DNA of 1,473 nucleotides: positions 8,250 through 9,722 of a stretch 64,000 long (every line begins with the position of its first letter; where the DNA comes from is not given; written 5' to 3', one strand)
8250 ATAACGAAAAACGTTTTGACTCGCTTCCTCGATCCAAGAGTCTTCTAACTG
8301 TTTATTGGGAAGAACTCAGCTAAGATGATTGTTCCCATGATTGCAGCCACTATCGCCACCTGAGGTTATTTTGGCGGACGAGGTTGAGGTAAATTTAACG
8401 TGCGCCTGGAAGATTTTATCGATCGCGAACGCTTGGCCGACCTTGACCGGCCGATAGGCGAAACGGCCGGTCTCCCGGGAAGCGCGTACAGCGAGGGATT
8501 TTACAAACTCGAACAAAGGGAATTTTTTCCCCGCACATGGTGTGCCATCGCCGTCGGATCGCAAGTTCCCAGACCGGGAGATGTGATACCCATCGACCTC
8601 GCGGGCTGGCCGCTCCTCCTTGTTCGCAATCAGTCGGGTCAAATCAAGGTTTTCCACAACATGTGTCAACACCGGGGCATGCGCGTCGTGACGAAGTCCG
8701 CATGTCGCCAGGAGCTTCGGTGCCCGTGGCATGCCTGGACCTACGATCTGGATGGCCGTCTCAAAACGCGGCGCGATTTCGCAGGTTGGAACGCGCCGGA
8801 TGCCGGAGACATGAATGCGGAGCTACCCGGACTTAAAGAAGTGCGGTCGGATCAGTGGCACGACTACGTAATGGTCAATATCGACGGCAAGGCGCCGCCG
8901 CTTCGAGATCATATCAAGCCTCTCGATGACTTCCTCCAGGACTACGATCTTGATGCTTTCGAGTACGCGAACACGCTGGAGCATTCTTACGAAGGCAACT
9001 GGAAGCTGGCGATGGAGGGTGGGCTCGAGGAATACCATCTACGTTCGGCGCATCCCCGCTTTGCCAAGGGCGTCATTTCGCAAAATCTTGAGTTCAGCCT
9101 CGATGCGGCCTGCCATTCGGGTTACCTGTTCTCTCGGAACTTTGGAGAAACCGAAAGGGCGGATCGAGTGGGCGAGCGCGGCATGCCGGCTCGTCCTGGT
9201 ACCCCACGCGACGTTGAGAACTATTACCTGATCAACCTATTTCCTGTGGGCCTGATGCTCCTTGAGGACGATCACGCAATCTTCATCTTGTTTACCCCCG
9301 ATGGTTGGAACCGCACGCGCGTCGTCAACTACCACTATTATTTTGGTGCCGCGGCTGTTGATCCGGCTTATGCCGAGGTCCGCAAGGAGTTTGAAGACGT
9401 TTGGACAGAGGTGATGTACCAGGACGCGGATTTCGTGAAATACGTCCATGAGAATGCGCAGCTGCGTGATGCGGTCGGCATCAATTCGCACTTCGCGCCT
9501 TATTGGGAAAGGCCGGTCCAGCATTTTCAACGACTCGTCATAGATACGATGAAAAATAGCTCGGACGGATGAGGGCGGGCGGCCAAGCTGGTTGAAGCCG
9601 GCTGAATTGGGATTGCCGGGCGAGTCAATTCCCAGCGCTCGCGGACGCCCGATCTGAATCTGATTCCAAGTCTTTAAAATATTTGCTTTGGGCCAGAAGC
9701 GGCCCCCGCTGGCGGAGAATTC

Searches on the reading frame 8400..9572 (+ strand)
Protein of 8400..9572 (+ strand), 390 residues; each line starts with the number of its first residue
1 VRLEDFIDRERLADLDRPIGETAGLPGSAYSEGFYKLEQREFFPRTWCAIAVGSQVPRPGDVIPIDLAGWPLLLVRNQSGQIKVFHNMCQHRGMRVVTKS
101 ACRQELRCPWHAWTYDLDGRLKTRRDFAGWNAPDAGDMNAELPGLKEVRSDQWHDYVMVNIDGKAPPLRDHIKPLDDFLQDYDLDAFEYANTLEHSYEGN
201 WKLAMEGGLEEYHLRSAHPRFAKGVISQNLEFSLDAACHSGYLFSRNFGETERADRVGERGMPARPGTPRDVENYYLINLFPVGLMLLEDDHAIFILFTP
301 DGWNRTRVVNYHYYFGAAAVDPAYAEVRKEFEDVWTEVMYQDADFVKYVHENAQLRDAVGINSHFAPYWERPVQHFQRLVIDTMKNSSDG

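Call 3: search_protein_families(library=pfam, proteins=[window:8400-9572:+])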
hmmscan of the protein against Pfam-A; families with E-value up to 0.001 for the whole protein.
window:8400-9572:+ (390 aa): 2 families
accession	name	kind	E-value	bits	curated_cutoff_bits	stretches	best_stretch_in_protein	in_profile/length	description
PF00848.25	Ring_hydroxyl_A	-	3.5e-22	79.8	24.9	1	186-385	3-207/208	Ring hydroxylating alpha subunit (catalytic domain)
PF00355.32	Rieske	-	1.1e-16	60.9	20.3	1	47-124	2-78/88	Rieske [2Fe-2S] domain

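Call 4: search_protein_families(library=ncbifam, proteins=[window:8400-9572:+])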
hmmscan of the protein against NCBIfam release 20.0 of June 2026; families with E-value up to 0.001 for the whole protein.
window:8400-9572:+ (390 aa): 6 families
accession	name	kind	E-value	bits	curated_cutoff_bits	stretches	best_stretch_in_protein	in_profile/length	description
NF058607.1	GlBtMonoOxGbcA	equivalog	1.3e-35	122.7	670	1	24-224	32-228/420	glycine betaine monooxygenase oxygenase subunit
TIGR03229.1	benzo_1_2_benA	equivalog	2e-23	83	780.95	1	32-223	24-220/433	benzoate 1,2-dioxygenase large subunit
TIGR03228.1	anthran_1_2_A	equivalog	2.1e-21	76.1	671.9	1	34-225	26-220/438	anthranilate 1,2-dioxygenase large subunit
NF042946.1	3PPDioc_HcaE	equivalog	1.9e-19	70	830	1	34-215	26-211/450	3-phenylpropionate/cinnamic acid dioxygenase subunit alpha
NF041684.1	ant_diox_AndAc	equivalog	1.2e-15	57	750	1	31-215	30-219/418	anthranilate 1,2-dioxygenase large subunit AndAc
NF052579.1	BetMthstMoxSdmAMthl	equivalog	4.3e-05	22.6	600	1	47-120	18-90/351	4beta-methylsterol monooxygenase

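Call 7: find_encoding_contigs(protein=window:8400-9572:+, flank=10000, max_places=6)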
Protein window:8400-9572:+ (390 aa): 3 contigs read that carry it; 3 places shown.
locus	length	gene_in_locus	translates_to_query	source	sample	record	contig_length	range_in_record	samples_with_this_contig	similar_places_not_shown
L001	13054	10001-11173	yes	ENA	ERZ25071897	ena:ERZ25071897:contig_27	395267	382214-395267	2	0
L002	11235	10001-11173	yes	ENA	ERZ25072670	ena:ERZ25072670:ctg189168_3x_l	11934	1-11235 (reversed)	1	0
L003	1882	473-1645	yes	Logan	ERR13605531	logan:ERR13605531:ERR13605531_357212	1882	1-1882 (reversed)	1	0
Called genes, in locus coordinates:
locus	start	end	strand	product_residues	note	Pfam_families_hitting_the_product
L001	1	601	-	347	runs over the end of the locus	PF02311:AraC_binding (faint), PF07883:Cupin_2, PF12973:Cupin_7 (faint)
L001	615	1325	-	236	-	PF05138:PaaA_PaaC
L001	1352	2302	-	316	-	PF00106:adh_short, PF08659:KR, PF13561:adh_short_C2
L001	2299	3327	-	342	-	PF00111:Fer2, PF00970:FAD_binding_6 (weak), PF00175:NAD_binding_1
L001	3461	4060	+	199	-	PF09347:DUF1989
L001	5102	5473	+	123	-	-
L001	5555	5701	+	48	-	-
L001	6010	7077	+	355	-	PF01547:SBP_bac_1, PF13416:SBP_bac_8, PF13343:SBP_bac_6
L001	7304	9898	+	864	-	PF26354:DMF_alpha, PF13385:Laminin_G_3 (faint), PF20254:DMFA2_C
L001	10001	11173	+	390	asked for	PF00355:Rieske, PF00848:Ring_hydroxyl_A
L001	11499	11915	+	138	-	-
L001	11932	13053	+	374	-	?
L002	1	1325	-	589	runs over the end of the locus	PF05138:PaaA_PaaC, PF07883:Cupin_2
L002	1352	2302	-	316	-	PF00106:adh_short, PF08659:KR, PF13561:adh_short_C2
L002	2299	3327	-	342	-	PF00111:Fer2, PF00970:FAD_binding_6 (weak), PF00175:NAD_binding_1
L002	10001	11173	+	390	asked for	PF00355:Rieske, PF00848:Ring_hydroxyl_A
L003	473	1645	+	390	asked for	PF00355:Rieske, PF00848:Ring_hydroxyl_A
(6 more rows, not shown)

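Call 11: search_solved_structures(query=window:8400-9572:+, max_evalue=0.001, show_alignments=2)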
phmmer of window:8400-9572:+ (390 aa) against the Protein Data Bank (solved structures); distinct sequences matched with E-value up to 0.001: 43.
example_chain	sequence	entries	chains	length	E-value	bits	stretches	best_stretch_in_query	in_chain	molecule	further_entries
9o71_A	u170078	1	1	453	5.6e-23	84.8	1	31-220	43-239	Phenylpropionate dioxygenase-like ring-hydroxylating dioxygenase large terminal subunit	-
6y9c_A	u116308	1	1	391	3.8e-22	82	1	34-225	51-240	Carnitine monooxygenase oxygenase subunit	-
6y8j_A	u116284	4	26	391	3.8e-22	82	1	34-225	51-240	Carnitine monooxygenase oxygenase subunit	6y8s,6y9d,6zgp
3vca_A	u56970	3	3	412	4.2e-22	81.9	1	32-223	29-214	Ring-hydroxylating dioxygenase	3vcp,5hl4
4qup_A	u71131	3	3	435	4.9e-22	81.7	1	32-223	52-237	Monoxygenase; demethylase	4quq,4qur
3n0q_A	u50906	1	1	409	7.8e-22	81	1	34-222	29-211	Putative aromatic-ring hydroxylating dioxygenase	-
7yls_B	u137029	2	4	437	1.1e-21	80.5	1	31-220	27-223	Rieske (2Fe-2S) domain protein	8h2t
3gzx_A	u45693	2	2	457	7.5e-18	67.9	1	32-208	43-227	Biphenyl dioxygenase subunit alpha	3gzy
1wql_A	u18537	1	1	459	1.3e-17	67.1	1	30-215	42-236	iron-sulfur protein large subunit of cumene dioxygenase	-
5aeu_A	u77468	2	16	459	1.6e-17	66.8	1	31-206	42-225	BIPHENYL DIOXYGENASE SUBUNIT ALPHA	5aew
2yfi_A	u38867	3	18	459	1.8e-17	66.6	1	31-206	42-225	BIPHENYL DIOXYGENASE SUBUNIT ALPHA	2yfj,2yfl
2xsh_A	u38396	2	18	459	1.8e-17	66.6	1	31-206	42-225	BIPHENYL DIOXYGENASE SUBUNIT ALPHA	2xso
2xr8_A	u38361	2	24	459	1.9e-17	66.6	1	31-206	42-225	BIPHENYL DIOXYGENASE SUBUNIT ALPHA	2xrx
1uli_A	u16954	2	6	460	1.9e-17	66.6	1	25-207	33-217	biphenyl dioxygenase large subunit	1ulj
8k0a_A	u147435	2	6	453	4.6e-17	65.3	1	33-218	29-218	3-phenylpropionate/cinnamic acid dioxygenase subunit alpha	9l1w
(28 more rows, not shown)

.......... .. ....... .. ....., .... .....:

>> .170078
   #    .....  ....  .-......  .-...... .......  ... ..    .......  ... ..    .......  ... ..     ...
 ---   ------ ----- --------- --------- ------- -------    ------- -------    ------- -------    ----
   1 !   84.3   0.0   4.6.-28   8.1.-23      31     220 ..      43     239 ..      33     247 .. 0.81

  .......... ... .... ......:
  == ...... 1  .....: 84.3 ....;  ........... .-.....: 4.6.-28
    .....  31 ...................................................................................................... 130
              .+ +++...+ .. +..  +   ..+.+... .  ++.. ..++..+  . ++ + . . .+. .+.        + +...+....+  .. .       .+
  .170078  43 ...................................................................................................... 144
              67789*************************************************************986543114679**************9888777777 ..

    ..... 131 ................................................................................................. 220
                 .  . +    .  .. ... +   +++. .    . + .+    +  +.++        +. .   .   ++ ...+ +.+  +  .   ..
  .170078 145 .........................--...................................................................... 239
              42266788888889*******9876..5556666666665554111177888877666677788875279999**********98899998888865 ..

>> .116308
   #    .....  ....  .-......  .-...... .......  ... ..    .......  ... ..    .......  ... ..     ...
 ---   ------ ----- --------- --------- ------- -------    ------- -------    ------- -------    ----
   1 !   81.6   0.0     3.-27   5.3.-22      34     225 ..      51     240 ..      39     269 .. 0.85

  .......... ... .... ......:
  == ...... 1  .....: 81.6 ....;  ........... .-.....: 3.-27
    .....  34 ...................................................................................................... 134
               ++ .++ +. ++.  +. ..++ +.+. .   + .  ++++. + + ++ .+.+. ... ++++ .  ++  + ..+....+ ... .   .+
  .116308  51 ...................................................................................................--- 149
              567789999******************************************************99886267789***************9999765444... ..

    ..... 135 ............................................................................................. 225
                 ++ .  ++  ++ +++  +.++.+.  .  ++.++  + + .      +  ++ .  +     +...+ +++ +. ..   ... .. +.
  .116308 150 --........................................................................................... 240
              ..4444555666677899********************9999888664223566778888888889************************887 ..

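Call 14: find_homologous_proteins(query=window:8400-9572:+, max_evalue=1e-10)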
Query window:8400-9572:+ (390 aa): 271 proteins with E <= 1e-10 among 6200 candidates; the best 120 are listed.
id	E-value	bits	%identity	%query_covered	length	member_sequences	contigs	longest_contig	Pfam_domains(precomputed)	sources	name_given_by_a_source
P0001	6.7e-276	933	100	100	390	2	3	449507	PF00355.33,PF00848.26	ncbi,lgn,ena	-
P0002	1.4e-153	530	57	99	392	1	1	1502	PF00355.33,PF00848.26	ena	-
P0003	5.8e-127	442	48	99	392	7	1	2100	PF00355.33,PF00848.26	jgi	-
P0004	2.0e-119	417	49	99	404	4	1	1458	PF00355.33,PF00848.26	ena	-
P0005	7.3e-116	406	47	99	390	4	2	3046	PF00355.33,PF00848.26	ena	-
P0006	1.1e-111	392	46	99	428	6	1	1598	PF00355.33,PF00848.26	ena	-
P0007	6.5e-111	389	46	99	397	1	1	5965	PF00355.33,PF00848.26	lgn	-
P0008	3.3e-109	384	46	99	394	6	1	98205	PF00355.33,PF00848.26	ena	-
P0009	3.6e-109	384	45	99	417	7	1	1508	PF00355.33,PF00848.26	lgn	-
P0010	1.2e-108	382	46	99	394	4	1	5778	PF00355.33,PF00848.26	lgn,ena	-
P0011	2.1e-108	381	45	98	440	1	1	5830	PF00355.33,PF00848.26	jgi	jgi:phenylpropionate dioxygenase-like ring-hydroxylating dioxygenase large terminal subunit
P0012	1.0e-107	379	45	99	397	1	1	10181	PF00355.33,PF00848.26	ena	-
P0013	1.5e-107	378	44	99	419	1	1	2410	PF00355.33,PF00848.26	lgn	-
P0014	4.8e-107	377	43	99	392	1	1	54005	PF00355.33,PF00848.26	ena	-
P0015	2.2e-106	374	43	99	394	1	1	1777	PF00355.33,PF00848.26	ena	-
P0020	3.4e-104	367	43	98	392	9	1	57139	PF00355.33,PF00848.26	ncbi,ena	-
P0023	1.8e-100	355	45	99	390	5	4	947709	PF00355.33,PF00848.26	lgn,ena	-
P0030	8.7e-97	343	43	98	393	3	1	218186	PF00355.33,PF00848.26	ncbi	ncbi:MAG: aromatic ring-hydroxylating dioxygenase subunit alpha [Alphaproteobacteria bacterium]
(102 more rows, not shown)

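Call 16: find_encoding_contigs(protein=P0023, flank=8000, max_places=2)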
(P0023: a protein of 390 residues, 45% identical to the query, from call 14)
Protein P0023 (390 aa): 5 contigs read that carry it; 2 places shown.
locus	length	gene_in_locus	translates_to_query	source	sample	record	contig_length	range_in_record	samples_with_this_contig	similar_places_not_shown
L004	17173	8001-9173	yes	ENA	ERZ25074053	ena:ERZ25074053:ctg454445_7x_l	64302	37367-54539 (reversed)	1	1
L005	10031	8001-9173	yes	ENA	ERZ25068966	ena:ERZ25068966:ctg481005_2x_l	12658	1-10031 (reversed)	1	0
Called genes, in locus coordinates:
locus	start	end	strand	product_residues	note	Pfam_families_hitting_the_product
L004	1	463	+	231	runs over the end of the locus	PF00665:rve (weak), PF13610:DDE_Tnp_IS240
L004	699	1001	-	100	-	-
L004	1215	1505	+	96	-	PF01527:HTH_Tnp_1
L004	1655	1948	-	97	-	PF01381:HTH_3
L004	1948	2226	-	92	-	PF05015:HigB-like_toxin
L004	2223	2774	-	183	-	PF13276:HTH_21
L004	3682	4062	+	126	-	-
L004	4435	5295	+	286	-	PF12760:Zn_ribbon_IS1595 (weak), PF12762:DDE_Tnp_IS1595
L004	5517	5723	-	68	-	-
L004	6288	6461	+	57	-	-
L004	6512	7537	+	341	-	PF00872:Transposase_mut, PF10551:MULE (weak)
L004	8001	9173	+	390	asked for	PF00355:Rieske, PF00848:Ring_hydroxyl_A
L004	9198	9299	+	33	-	-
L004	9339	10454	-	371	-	PF07690:MFS_1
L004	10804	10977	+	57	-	-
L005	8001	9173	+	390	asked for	PF00355:Rieske, PF00848:Ring_hydroxyl_A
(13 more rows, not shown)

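Call 17: find_encoding_contigs(protein=P0008, flank=8000, max_places=2)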
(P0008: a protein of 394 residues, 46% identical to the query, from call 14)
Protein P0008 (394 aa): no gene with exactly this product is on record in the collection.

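Call 18: find_encoding_contigs(protein=P0020, flank=8000, max_places=2)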
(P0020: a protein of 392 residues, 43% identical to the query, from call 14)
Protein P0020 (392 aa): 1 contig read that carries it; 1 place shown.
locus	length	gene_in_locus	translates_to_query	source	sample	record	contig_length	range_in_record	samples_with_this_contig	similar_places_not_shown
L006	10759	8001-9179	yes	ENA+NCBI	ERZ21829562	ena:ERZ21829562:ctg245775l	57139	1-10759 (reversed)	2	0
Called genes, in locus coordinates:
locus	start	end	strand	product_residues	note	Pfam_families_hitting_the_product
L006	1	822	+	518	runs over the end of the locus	PF13495:Phage_int_SAM_4, PF00589:Phage_integrase, PF04986:Y2_Tnp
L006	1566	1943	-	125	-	PF07683:CobW_C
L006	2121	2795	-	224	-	-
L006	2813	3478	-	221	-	-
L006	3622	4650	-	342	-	PF02492:cobW, PF07683:CobW_C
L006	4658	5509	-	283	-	PF04909:Amidohydro_2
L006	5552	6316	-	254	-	PF00596:Aldolase_II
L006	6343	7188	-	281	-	PF02668:TauD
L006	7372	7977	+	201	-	PF02627:CMD (faint)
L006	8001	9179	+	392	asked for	PF00355:Rieske, PF00848:Ring_hydroxyl_A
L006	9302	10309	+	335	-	PF14226:DIOX_N, PF03171:2OG-FeII_Oxy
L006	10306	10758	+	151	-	?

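Call 19: find_encoding_contigs(protein=P0030, flank=8000, max_places=2)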
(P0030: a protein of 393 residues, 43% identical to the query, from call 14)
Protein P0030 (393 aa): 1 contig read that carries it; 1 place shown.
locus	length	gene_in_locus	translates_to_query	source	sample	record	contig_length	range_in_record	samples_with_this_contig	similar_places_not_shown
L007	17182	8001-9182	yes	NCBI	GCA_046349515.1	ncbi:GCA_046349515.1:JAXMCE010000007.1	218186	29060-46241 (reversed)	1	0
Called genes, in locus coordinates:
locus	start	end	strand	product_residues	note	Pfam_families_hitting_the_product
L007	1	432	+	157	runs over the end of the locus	PF04266:ASCH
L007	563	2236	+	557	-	PF02776:TPP_enzyme_N, PF00205:TPP_enzyme_M, PF02775:TPP_enzyme_C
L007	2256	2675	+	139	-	-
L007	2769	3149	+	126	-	-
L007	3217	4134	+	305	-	PF05721:PhyH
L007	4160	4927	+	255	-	PF04784:DUF547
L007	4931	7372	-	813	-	PF00890:FAD_binding_2 (weak), PF01266:DAO, PF07992:Pyr_redox_2 (faint), PF13450:NAD_binding_8 (faint), PF16350:FAO_M, PF01571:GCV_T, PF08669:GCV_T_C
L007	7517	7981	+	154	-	PF04266:ASCH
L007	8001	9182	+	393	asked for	PF00355:Rieske, PF00848:Ring_hydroxyl_A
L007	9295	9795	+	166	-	PF00036:EF-hand_1 (faint), PF10591:SPARC_Ca_bdg (faint), PF13202:EF-hand_5 (weak), PF13405:EF-hand_6 (faint), PF13833:EF-hand_8 (faint), PF13202:EF-hand_5 (weak), PF13499:EF-hand_7 (weak), PF13202:EF-hand_5 (weak), +1 more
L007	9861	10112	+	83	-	PF04226:Transgly_assoc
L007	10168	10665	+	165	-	-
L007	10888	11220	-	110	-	-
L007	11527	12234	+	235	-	PF02777:Sod_Fe_C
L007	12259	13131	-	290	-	PF12146:Hydrolase_4 (faint)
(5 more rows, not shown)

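Call 21: find_related_loci(query=A2, collection=genome_contigs, flank=10000)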
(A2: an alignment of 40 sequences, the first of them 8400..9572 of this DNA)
Query A2 (390 aa) in genome_contigs; peptide patterns used: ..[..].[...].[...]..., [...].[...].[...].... (x = any residue, [..] = any of these).
600 stretches matched a pattern (row limit reached: there are more); 596 encode a relative of the query (tblastn E <= 1e-3); the best 80 are kept; 80 distinct loci.
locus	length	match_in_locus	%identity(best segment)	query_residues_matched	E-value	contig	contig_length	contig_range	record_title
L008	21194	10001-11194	32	3-388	6e-63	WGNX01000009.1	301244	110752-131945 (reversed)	MAG: Alphaproteobacteria bacterium isolate RI_332 c_000000066578, whole genome shotgun sequence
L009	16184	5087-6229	33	3-388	8e-59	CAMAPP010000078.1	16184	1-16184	MAG: Rhizobium sp. Q54 isolate AH-24oct19-206 genome assembly, contig: AH-24oct19-C8106, whole genome shotgun sequence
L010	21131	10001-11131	33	3-384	3e-58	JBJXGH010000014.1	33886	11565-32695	MAG: Alphaproteobacteria bacterium isolate F1F2.bin.332 k127_7216747, whole genome shotgun sequence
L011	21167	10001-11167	32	4-389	9e-55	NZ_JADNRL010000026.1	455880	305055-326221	Halomonas sp. KAO NODE_149_length_455750_cov_24.523109, whole genome shotgun sequence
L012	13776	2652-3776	33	18-389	7e-54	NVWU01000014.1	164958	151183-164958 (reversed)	MAG: Colwellia sp. isolate NORP29 Contig_source1383C_238, whole genome shotgun sequence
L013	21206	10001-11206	30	1-385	1e-51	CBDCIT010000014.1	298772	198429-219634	MAG: Alphaproteobacteria bacterium isolate 6f6e3e0c-7eb1-4112-bf4b-d3f3be48152c genome assembly, contig: contig_14, whol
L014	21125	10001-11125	32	18-389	2e-51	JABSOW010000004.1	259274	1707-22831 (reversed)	MAG: Colwellia sp. isolate DT_18 DT-Colwellia-2_scaffold_4, whole genome shotgun sequence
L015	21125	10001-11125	32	9-380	2e-51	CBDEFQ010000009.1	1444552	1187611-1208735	MAG: Candidatus Poriferihabitaceae bacterium isolate da5b587c-8cf9-44ca-83e5-6f8e844eeb51 genome assembly, contig: conti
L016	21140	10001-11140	31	6-382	4e-51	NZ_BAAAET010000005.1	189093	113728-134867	Marinobacterium maritimum strain JCM 15134 sequence05, whole genome shotgun sequence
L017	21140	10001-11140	31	6-382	1e-50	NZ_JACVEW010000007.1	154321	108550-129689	Marinobacterium alkalitolerans strain AK62 NODE_7_length_154321_cov_81.070661, whole genome shotgun sequence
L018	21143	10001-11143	30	6-386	2e-50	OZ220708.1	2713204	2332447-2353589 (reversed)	MAG: Arenicellales bacterium isolate a09e4232-3a37-4cba-b47e-813f1f4ff435 genome assembly, chromosome: 1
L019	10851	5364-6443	31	24-385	4e-50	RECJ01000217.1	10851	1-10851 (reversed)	MAG: Leptolyngbya sp. DLM2.Bin27 NODE_9329_length_10851_cov_20.673, whole genome shotgun sequence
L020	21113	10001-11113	30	1-385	1e-49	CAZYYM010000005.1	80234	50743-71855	MAG TPA_asm: uncultured Gammaproteobacteria bacterium isolate binchicken_co275_23 genome assembly, contig: NODE_213_leng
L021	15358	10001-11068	34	24-378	4e-49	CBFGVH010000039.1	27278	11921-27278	MAG TPA_asm: uncultured Gammaproteobacteria bacterium isolate SRR17295757_binner13_Refined_112 genome assembly, contig:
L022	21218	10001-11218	27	12-389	1e-48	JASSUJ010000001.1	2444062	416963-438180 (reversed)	MAG: Mycoavidus cysteinexigens isolate BRE-AD266 scaffold_1_c1, whole genome shotgun sequence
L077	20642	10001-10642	30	9-226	1e-31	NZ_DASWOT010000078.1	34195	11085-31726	MAG: Pseudomonas sp. isolate SMAG_U3448 k141_736288, whole genome shotgun sequence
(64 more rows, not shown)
